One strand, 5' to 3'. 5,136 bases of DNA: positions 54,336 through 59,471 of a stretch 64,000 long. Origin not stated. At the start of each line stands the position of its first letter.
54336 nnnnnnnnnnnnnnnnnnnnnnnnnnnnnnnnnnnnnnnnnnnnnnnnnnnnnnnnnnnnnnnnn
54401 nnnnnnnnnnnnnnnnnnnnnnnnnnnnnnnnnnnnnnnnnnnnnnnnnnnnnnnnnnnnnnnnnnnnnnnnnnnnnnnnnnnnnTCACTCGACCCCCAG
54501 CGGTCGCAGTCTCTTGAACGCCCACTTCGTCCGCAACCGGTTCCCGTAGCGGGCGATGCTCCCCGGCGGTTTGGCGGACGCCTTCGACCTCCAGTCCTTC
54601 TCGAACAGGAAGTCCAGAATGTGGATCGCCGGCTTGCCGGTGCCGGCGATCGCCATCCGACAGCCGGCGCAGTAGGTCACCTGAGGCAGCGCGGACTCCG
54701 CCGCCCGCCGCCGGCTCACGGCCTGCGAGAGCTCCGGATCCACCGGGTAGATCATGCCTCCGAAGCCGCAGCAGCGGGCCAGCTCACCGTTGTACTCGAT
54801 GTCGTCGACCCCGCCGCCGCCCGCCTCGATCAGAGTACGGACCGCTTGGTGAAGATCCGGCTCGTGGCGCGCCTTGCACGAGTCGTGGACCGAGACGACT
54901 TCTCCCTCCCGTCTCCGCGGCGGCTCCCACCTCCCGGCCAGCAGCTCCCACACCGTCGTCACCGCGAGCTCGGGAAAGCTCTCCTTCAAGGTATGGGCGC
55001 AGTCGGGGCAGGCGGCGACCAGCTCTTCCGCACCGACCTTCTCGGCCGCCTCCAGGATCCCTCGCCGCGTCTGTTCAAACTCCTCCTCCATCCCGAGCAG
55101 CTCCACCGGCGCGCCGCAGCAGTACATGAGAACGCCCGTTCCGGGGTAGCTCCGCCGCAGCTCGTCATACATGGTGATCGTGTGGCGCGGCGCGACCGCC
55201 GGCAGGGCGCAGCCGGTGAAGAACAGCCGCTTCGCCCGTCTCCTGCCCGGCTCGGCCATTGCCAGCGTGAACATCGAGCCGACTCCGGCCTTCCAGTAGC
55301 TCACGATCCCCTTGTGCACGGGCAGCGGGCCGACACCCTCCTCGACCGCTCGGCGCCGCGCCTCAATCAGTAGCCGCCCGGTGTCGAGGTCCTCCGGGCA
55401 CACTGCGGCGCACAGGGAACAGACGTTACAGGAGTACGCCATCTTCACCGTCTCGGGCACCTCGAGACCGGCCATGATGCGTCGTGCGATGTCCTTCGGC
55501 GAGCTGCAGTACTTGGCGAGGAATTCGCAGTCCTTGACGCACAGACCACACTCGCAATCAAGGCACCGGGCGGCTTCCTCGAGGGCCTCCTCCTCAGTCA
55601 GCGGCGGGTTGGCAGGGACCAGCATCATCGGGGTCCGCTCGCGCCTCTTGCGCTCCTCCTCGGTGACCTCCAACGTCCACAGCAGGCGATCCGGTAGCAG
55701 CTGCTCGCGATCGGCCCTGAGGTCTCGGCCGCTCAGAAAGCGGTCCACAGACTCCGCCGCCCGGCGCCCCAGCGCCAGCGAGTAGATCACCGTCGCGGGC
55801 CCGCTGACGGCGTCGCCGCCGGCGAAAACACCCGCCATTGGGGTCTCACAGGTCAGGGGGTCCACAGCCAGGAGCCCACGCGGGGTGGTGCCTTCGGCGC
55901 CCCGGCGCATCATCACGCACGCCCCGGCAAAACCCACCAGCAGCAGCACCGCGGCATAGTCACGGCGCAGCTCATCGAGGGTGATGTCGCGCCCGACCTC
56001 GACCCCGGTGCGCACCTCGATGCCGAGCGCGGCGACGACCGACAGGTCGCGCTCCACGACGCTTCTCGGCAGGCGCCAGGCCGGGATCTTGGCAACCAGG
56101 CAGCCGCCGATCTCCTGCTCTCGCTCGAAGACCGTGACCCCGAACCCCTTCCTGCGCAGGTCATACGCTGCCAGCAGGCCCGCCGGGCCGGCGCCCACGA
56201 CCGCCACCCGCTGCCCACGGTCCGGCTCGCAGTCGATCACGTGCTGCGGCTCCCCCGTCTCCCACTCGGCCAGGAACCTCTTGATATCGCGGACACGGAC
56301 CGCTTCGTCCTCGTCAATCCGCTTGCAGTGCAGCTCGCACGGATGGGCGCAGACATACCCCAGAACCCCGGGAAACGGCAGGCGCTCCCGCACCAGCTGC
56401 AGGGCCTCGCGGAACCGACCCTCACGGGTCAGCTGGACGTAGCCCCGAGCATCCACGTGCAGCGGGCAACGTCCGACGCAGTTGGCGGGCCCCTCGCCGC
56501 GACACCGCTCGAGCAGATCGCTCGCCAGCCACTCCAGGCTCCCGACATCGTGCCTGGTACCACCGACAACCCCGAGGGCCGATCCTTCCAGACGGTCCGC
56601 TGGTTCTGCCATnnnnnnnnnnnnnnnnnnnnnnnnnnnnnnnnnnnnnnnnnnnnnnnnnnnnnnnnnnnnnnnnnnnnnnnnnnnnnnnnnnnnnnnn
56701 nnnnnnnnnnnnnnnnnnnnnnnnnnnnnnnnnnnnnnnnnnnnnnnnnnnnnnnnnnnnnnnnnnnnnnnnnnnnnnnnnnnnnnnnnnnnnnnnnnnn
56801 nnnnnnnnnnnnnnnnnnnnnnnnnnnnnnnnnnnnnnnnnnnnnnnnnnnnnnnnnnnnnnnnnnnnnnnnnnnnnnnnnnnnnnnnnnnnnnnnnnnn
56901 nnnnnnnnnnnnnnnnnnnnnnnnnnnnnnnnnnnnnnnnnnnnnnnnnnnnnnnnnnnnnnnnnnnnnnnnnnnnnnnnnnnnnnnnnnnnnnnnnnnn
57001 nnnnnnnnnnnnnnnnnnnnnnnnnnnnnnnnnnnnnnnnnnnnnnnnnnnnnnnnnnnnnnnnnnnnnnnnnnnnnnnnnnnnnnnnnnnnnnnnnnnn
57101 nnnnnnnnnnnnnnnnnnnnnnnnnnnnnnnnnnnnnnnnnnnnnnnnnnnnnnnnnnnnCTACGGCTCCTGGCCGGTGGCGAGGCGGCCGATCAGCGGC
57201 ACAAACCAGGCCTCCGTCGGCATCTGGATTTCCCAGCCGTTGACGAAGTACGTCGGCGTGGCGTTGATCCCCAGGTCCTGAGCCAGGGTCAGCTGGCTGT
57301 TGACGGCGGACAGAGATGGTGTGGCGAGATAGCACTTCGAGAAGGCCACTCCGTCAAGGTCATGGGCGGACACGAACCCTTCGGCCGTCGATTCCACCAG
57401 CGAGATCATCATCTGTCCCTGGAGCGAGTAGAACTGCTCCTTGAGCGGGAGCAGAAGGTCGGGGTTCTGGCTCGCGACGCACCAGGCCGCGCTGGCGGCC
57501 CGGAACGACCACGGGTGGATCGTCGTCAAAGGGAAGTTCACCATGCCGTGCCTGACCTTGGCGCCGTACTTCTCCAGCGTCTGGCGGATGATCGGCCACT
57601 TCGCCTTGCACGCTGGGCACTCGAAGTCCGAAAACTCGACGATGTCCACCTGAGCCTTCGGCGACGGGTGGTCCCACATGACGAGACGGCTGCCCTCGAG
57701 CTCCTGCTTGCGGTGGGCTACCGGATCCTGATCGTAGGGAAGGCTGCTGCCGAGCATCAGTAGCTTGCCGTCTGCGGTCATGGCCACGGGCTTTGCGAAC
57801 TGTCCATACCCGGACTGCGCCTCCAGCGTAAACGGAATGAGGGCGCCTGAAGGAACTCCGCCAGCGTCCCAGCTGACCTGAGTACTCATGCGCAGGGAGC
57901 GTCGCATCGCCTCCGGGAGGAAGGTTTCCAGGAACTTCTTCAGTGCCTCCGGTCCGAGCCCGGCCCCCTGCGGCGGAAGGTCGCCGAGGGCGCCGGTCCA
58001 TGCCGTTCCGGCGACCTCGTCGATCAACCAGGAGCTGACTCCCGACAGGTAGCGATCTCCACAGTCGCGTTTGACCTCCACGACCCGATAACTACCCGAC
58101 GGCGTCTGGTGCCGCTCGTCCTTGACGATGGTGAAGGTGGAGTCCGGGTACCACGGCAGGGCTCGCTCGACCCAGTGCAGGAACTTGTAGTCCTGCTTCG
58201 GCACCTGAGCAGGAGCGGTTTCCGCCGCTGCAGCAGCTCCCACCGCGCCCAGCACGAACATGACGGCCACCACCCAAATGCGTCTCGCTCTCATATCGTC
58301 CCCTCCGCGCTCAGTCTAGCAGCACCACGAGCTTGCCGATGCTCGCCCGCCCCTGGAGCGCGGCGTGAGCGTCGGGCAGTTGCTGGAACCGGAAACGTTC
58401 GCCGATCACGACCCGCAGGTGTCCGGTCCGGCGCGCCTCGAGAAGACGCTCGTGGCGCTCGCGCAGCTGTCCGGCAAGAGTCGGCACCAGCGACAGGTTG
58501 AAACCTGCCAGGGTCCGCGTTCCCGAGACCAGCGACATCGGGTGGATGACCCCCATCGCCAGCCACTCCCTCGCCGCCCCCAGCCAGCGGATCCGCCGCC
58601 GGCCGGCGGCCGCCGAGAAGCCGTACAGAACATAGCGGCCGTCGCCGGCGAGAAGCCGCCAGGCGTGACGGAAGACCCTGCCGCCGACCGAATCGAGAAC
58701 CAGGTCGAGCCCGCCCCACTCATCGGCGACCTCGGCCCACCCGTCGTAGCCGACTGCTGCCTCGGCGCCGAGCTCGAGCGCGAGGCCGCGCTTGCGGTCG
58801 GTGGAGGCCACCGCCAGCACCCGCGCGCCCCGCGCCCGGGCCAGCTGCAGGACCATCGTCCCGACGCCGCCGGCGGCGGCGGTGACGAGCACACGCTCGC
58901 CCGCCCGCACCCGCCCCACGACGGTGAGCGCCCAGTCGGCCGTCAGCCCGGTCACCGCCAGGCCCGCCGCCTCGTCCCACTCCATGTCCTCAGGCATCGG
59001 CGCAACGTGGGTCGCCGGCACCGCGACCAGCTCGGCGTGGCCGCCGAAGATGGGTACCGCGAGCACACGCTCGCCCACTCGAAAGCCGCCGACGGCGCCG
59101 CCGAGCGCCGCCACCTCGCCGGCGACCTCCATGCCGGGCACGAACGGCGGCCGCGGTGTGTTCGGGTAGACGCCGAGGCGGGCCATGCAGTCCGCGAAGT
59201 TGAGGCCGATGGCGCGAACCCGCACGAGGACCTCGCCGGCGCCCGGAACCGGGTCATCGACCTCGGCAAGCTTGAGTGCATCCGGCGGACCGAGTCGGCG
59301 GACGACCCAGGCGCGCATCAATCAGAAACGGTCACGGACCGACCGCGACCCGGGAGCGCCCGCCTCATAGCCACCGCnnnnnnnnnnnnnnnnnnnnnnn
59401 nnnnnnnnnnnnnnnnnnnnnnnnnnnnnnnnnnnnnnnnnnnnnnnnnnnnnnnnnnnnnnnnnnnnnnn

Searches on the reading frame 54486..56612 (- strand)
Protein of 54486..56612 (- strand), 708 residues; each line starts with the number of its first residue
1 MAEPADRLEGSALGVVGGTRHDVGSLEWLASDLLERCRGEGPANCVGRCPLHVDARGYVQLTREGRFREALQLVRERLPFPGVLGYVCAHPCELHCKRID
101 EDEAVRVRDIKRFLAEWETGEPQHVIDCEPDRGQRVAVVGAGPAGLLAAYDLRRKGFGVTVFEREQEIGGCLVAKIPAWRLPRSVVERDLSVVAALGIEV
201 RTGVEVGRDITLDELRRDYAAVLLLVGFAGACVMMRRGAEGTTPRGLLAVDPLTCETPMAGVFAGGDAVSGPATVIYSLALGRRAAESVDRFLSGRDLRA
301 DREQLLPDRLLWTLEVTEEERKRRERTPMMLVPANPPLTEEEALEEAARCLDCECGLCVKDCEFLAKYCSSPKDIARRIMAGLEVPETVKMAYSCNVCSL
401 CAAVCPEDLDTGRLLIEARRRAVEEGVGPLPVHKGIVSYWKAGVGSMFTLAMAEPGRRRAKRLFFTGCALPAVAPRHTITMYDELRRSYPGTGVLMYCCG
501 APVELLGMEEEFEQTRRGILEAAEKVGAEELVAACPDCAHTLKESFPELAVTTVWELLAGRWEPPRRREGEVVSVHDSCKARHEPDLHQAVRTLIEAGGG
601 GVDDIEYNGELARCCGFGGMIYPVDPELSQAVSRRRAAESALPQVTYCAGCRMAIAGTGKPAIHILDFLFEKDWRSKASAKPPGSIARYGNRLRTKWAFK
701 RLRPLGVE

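Call 8: search_protein_families(library=pfam, proteins=[window:54486-56612:-])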
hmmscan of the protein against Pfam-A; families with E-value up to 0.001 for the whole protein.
window:54486-56612:- (708 aa): 15 families
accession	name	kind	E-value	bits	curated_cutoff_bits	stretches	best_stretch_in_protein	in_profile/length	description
PF14691.11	Fer4_20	-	6.6e-20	71.5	25.8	1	35-119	22-109/113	Dihydroprymidine dehydrogenase domain II, 4Fe-4S cluster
PF02754.22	CCG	-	3.2e-13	50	20.6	1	496-543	38-85/85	Cysteine-rich domain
PF13450.12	NAD_binding_8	-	1.2e-09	38.8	21.9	1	138-171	1-34/68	NAD(P)-binding Rossmann-like domain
PF07992.20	Pyr_redox_2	-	2e-09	37.8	26.1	1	135-175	2-44/291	Pyridine nucleotide-disulphide oxidoreductase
PF13534.11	Fer4_17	-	9.7e-09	36.1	22.2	1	349-410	1-61/61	4Fe-4S dicluster domain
PF01266.30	DAO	-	8.6e-07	29.2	27.9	1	135-170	1-37/353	FAD dependent oxidoreductase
PF00890.30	FAD_binding_2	-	3.6e-06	26.9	20.4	1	136-173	2-39/414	FAD binding domain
PF01593.30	Amino_oxidase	-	5.7e-06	26.3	19.8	0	144-170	2-28/443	Flavin containing amine oxidoreductase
PF12831.13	FAD_oxidored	-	1.2e-05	25.3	27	1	136-179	2-45/416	FAD dependent oxidoreductase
PF03486.20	HI0933_like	-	3.8e-05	23.7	50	1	135-169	2-36/244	HI0933-like protein Rossmann domain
PF01946.23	Thi4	-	5e-05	23.1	26.2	1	136-171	20-56/235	Thi4 family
PF13738.12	Pyr_redox_3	-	0.00015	21.5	30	1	127-266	158-305/305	Pyridine nucleotide-disulphide oxidoreductase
PF01494.25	FAD_binding_3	-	0.00018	21.3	22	1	135-166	3-34/349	FAD binding domain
PF13183.11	Fer4_8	-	0.00063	20.7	27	1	347-408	2-67/68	4Fe-4S dicluster domain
PF00070.33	Pyr_redox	-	0.00084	20.2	22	0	135-169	1-35/82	Pyridine nucleotide-disulphide oxidoreductase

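Call 75: search_protein_families(library=ncbifam, max_evalue=0.0001, proteins=[window:54486-56612:-])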
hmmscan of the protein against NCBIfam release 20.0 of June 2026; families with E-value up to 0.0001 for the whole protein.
window:54486-56612:- (708 aa): 42 families (the best 25 are shown)
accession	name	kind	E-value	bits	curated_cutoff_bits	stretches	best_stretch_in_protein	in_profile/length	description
NF045663.1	diclust_near_Sec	equivalog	2.5e-162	541.7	530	1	34-698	9-660/759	pyridine nucleotide-disulfide oxidoreductase/dicluster-binding protein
NF009410.0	PRK12771.1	subfamily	9.6e-80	268.7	516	2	43-228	48-233/566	NAD(P)-binding protein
NF009454.0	PRK12814.1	equivalog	8.4e-61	206.2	916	2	33-240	92-300/657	putative NADPH-dependent glutamate synthase small subunit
TIGR03315.1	Se_ygfK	equivalog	3.2e-56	190.4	835.3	2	43-230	445-633/1012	putative selenate reductase subunit YgfK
NF009414.0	PRK12778.1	equivalog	4.6e-55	187.2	1103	3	35-234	329-532/752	bifunctional dihydroorotate dehydrogenase B NAD binding subunit/NADPH-dependent glutamate synthase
TIGR01316.1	gltA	equivalog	1.1e-54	186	471.75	2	35-232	26-231/449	NADPH-dependent glutamate synthase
NF010590.0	PRK13984.1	equivalog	5.5e-52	176.7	946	1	42-229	195-384/611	putative oxidoreductase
TIGR01317.1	GOGAT_sm_gam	subfamily_domain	2e-44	152.3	447.7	2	36-228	43-238/485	glutamate synthase small subunit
TIGR01318.1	gltD_gamma_fam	subfamily_domain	7.3e-44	150.1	482.95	1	35-239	40-244/467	glutamate synthase, small subunit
NF009408.0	PRK12769.1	equivalog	1.5e-39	135.7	1003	1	36-227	226-421/659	formate-dependent uric acid utilization protein AegA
NF009413.0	PRK12775.1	equivalog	2.5e-39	134.8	1895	2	35-235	331-533/1006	putative trifunctional 2-polyprenylphenol hydroxylase/glutamate synthase subunit beta/ferritin domain-containing protein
NF009451.0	PRK12809.1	equivalog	5.1e-34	117.6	1154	1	42-247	216-421/639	formate-dependent uric acid utilization protein YgfT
NF009415.0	PRK12779.1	equivalog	3.6e-26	91.4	1519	1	41-231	206-404/944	putative bifunctional glutamate synthase subunit beta/2-polyprenylphenol hydroxylase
NF009409.0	PRK12770.1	subfamily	2.7e-20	72.8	343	1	129-209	14-95/360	putative glutamate synthase subunit beta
NF004898.0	PRK06259.1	equivalog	3.6e-20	72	385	1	292-654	88-462/488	fumarate reductase (CoM/CoB) subunit TfrB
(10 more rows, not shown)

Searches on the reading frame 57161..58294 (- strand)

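Call 8: search_protein_families(library=pfam, proteins=[window:57161-58294:-])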
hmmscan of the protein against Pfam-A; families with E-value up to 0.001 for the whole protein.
window:57161-58294:- (377 aa): 2 families
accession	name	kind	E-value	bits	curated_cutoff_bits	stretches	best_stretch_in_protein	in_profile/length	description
PF13462.12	Thioredoxin_4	-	7.9e-17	62.4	23.2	1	211-358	10-152/165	Thioredoxin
PF01323.26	DSBA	-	7.2e-05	23.1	25.6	0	218-254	2-39/191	DSBA-like thioredoxin domain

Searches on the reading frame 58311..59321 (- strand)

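Call 8: search_protein_families(library=pfam, proteins=[window:58311-59321:-])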
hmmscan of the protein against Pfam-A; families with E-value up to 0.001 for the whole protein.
window:58311-59321:- (336 aa): 3 families
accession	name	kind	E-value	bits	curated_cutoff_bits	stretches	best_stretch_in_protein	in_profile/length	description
PF00107.32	ADH_zinc_N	-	6.6e-19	68.6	31.8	1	152-238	1-93/129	Zinc-binding dehydrogenase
PF13602.12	ADH_zinc_N_2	-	2.5e-17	64.5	27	1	184-333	1-134/134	Zinc-binding dehydrogenase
PF08240.17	ADH_N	-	5e-17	62.5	23.5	1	27-111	1-104/104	Alcohol dehydrogenase GroES-like domain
